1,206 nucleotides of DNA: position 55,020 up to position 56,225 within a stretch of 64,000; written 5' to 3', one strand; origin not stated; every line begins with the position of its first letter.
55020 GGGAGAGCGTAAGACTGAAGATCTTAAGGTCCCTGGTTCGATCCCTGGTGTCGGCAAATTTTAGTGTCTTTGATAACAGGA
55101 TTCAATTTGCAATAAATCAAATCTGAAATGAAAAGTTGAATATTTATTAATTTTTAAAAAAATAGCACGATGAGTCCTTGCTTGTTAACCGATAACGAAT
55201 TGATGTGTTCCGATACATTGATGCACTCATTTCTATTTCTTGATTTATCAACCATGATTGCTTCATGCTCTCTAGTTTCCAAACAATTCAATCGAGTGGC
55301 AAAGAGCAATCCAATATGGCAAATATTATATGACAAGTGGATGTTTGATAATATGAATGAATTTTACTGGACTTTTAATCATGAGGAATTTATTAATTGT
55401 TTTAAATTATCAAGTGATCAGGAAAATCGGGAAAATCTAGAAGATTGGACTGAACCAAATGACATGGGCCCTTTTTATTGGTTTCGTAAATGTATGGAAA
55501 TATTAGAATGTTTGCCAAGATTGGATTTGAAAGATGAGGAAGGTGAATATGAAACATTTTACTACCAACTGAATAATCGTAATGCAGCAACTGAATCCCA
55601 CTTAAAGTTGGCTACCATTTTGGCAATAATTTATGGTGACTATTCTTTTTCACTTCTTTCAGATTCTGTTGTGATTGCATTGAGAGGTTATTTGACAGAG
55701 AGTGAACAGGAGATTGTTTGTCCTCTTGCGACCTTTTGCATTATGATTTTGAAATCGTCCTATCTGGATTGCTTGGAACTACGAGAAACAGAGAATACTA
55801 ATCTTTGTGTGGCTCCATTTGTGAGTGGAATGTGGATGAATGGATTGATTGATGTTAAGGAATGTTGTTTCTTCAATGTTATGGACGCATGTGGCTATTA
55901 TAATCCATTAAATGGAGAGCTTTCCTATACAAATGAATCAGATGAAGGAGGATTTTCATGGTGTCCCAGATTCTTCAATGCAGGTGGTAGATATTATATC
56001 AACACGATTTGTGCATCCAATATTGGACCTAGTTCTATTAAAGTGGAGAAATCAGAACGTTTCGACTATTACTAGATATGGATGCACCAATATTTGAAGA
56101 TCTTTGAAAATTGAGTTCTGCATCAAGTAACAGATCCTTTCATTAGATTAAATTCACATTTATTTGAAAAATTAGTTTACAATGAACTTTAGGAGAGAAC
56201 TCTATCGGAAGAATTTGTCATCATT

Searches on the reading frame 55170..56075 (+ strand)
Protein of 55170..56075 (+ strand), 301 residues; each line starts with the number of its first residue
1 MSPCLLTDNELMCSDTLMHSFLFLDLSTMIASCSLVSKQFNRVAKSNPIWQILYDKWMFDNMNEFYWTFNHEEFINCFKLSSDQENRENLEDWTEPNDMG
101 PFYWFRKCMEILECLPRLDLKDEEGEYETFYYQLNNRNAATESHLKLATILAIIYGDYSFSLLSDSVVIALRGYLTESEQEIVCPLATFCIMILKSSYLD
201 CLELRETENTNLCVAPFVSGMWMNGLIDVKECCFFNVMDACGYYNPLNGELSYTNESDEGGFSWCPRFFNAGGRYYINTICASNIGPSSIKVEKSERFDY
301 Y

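Call 9: search_protein_families(library=pfam, proteins=[window:55170-56075:+], max_evalue=0.001)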
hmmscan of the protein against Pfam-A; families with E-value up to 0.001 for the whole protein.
window:55170-56075:+ (301 aa): 2 families
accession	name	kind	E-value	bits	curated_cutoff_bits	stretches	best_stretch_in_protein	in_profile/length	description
PF00646.38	F-box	-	5.8e-05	23.3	20.5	1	12-51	4-42/43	F-box domain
PF12937.12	F-box-like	-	0.00037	20.6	24.3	1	17-54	9-45/47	F-box-like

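Call 13: find_encoding_contigs(protein=window:55170-56075:+, flank=10000, max_places=3)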
Protein window:55170-56075:+ (301 aa): no gene with exactly this product is on record in the collection.
